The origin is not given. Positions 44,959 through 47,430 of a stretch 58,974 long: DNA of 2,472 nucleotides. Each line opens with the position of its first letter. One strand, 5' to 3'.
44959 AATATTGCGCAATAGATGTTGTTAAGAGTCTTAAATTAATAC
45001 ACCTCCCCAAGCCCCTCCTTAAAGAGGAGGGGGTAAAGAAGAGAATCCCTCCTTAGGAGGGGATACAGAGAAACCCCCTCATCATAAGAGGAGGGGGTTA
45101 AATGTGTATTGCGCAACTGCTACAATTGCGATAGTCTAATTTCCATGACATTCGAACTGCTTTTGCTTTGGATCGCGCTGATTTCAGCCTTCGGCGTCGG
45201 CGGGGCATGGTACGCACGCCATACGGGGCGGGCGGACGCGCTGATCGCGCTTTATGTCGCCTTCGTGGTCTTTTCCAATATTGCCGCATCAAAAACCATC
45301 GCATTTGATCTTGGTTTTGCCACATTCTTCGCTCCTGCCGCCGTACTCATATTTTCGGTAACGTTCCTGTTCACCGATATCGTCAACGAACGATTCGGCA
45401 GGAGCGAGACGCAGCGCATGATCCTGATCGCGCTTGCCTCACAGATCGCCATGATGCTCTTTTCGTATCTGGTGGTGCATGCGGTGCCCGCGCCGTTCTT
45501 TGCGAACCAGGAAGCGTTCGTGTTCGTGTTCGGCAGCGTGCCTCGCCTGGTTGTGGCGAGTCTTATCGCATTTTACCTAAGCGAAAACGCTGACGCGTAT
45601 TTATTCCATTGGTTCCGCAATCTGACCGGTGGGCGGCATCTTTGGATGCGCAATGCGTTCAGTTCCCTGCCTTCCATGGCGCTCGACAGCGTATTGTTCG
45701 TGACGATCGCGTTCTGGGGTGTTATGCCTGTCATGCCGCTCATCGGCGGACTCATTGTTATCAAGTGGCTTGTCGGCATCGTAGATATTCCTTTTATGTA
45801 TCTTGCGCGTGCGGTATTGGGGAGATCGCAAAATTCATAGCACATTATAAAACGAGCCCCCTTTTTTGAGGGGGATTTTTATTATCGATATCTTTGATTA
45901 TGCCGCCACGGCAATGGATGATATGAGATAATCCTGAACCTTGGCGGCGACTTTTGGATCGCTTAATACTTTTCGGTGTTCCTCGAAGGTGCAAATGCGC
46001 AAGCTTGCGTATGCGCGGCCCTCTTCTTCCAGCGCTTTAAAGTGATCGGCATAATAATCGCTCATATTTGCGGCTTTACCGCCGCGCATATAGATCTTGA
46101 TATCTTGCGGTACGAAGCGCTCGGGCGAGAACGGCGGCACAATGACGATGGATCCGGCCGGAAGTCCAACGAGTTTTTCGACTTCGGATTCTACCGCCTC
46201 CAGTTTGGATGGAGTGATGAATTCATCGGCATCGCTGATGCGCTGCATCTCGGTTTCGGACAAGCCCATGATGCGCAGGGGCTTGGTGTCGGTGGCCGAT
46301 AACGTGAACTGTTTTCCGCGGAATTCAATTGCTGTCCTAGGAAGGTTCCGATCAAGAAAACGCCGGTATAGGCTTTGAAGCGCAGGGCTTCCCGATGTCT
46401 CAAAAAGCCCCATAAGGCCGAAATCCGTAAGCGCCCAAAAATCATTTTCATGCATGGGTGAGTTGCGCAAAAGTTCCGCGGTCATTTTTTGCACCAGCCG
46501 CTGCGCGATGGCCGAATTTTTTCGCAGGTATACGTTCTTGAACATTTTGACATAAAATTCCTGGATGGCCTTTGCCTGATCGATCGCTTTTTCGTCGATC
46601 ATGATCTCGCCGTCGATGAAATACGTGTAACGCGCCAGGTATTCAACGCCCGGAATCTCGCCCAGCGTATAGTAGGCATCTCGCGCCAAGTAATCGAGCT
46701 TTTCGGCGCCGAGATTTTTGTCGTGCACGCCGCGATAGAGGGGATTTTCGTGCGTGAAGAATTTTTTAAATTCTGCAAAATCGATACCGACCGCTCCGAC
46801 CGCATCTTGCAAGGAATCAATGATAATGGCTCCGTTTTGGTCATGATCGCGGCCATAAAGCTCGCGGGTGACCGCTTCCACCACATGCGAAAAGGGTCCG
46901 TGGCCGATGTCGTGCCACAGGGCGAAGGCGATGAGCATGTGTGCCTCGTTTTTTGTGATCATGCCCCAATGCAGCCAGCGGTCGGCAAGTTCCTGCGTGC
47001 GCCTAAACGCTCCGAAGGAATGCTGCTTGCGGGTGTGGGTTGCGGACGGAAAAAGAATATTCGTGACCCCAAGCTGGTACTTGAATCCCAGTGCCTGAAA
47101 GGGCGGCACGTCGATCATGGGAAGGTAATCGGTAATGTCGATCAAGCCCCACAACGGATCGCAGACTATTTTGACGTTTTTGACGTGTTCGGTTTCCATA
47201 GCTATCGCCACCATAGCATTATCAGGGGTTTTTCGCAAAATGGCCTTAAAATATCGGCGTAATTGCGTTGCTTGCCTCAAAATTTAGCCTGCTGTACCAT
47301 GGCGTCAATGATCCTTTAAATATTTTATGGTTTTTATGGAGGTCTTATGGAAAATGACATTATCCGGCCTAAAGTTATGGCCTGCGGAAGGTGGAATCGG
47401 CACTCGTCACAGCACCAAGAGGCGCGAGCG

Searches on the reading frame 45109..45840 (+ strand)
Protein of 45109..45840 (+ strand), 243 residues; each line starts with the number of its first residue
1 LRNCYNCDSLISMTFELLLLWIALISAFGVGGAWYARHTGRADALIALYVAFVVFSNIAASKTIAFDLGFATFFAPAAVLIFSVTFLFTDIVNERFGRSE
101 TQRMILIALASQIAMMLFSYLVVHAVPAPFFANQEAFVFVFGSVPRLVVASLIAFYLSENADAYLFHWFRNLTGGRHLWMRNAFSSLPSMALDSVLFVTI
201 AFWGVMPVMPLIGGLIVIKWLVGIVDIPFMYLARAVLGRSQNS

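Call 7: search_protein_families(library=pfam, proteins=[window:45109-45840:+])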
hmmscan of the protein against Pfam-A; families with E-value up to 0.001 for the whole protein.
window:45109-45840:+ (243 aa): 2 families
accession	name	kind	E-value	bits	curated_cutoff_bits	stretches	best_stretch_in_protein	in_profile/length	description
PF02592.20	Vut_1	-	3.3e-43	148.1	27.2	1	76-233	1-152/152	Putative vitamin uptake transporter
PF20973.2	VUPS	-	3.9e-05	23.7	27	1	46-225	19-197/206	Vitamin uptake-like sensor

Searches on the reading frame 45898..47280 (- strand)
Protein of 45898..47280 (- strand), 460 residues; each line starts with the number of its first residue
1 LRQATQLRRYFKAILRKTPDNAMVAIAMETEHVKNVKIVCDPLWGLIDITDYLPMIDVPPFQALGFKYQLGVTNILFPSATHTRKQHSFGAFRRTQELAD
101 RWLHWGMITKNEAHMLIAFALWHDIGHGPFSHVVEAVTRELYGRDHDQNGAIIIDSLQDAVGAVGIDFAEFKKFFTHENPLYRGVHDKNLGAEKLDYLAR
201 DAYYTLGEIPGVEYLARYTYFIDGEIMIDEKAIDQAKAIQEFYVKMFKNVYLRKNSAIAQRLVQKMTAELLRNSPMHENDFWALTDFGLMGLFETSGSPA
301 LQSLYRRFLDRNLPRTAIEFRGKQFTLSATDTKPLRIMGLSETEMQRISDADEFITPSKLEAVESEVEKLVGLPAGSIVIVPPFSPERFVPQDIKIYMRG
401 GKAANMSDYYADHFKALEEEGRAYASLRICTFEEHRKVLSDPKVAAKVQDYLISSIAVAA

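Call 7: search_protein_families(library=pfam, proteins=[window:45898-47280:-])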
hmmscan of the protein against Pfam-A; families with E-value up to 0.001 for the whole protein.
window:45898-47280:- (460 aa): 2 families
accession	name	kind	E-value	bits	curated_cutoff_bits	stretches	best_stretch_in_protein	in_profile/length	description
PF19276.4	HD_assoc_2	-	3.3e-05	23.9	23.1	1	215-326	6-116/222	HD associated region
PF01966.28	HD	-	8.1e-05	23.3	22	1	86-156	3-68/116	HD domain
